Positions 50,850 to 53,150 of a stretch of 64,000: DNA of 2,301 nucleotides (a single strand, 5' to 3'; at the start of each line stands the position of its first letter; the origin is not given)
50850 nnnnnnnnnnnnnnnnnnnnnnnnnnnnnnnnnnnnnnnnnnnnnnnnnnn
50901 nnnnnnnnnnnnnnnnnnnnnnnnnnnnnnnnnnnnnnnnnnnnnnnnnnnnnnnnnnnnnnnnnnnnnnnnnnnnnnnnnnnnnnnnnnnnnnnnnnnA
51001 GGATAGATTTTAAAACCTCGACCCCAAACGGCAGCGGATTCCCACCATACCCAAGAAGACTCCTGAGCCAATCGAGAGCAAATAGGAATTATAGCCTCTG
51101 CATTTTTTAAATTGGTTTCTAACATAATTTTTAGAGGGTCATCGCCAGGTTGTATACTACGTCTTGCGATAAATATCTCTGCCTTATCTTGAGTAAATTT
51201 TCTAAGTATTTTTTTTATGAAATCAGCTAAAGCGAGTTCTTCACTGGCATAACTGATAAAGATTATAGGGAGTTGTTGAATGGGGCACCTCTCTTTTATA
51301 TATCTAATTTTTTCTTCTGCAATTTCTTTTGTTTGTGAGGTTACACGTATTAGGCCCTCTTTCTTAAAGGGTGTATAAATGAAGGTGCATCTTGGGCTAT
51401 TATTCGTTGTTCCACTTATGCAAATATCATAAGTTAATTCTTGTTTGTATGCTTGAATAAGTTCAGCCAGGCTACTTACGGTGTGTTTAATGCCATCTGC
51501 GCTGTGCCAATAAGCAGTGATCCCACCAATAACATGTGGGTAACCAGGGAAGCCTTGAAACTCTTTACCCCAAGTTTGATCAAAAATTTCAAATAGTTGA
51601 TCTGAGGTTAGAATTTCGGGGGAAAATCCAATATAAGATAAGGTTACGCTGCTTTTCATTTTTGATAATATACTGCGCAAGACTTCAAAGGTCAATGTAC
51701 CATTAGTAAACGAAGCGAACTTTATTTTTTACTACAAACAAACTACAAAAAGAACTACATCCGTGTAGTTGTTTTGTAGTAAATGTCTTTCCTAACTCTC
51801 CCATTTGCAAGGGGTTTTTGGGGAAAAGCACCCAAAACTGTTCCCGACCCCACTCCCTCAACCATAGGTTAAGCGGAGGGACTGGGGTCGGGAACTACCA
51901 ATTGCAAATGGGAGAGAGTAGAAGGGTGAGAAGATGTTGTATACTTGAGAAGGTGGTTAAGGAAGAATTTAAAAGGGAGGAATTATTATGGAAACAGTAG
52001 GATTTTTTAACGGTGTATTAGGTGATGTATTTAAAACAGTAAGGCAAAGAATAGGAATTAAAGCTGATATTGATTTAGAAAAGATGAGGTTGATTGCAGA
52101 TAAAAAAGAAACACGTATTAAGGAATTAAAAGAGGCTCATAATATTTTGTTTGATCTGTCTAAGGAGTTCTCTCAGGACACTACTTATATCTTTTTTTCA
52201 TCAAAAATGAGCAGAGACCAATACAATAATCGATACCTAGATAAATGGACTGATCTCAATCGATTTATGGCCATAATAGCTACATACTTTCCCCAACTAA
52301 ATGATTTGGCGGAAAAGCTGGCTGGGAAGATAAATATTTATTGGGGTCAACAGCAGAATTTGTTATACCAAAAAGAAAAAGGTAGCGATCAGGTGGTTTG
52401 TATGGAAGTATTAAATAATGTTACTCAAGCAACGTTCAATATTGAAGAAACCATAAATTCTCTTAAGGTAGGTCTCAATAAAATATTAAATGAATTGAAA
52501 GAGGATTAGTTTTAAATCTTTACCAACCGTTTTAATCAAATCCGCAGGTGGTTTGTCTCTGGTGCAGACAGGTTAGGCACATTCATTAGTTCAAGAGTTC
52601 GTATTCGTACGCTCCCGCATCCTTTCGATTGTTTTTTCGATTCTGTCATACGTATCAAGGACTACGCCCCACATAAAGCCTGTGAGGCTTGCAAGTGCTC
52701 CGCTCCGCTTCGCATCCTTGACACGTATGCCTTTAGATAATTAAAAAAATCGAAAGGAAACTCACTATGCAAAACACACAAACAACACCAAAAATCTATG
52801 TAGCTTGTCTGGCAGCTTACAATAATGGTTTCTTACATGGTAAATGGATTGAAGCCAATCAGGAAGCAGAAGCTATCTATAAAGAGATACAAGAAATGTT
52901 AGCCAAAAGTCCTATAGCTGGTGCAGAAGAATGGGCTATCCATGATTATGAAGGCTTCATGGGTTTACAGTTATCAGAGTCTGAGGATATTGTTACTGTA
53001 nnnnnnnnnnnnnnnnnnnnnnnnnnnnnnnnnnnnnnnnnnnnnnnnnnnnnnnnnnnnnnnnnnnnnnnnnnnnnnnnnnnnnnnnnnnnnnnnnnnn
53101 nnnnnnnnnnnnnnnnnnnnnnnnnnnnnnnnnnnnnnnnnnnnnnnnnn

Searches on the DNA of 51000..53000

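Call 63: search_with_rna_model(model_id=R1, source=window, start=51000, end=53000, max_evalue=0.01, show_alignments=1)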
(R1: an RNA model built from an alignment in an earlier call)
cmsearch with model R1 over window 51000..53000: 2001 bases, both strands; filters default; matches with E-value up to 0.01: 2.
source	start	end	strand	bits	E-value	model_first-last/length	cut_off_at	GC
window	51784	51928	+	73.9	4.1e-19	1-147/147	no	0.52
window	51840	51895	-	25.9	3.5e-06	58-114/147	no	0.62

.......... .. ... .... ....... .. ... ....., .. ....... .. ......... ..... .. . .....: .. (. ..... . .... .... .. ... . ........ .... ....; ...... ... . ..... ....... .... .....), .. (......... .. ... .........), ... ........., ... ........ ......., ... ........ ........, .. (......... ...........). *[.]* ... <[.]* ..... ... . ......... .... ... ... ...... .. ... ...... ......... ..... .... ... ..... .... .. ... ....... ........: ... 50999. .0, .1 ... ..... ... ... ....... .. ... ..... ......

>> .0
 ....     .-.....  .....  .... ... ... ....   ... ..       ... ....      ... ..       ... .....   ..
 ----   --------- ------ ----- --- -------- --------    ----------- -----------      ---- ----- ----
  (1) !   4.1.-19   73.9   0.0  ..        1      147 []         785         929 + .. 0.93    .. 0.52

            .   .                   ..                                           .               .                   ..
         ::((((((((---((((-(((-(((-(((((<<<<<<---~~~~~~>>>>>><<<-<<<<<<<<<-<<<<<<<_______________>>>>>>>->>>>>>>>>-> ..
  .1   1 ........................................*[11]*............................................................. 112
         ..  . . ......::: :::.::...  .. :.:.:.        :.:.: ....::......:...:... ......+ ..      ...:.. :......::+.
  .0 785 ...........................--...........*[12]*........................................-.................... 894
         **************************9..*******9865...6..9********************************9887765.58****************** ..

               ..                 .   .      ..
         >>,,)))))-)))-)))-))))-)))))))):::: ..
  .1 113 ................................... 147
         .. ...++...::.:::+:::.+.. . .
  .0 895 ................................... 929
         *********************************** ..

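Call 75: search_rna_families(source=window, start=51500, end=52900, threshold=evalue, max_evalue=1)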
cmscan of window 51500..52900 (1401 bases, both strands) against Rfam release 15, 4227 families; matches with E-value up to 1: 4.
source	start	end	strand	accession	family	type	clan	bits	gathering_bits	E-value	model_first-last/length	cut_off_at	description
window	51837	51898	-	RF04092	MIR1508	Gene; miRNA;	-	22.7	70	0.13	1-91/91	no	MIR1508 microRNA precursor family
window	51837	51899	+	RF03849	MIR1219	Gene; miRNA;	-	19.7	79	0.64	1-82/82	no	MIR1219 microRNA precursor family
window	52472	52501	+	RF01319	CRISPR-DR6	Gene; CRISPR;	-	19.2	39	0.71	1-30/30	no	CRISPR RNA direct repeat element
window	52713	52776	-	RF00239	mir-124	Gene; miRNA;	-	18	49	0.79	1-72/72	no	mir-124 microRNA precursor family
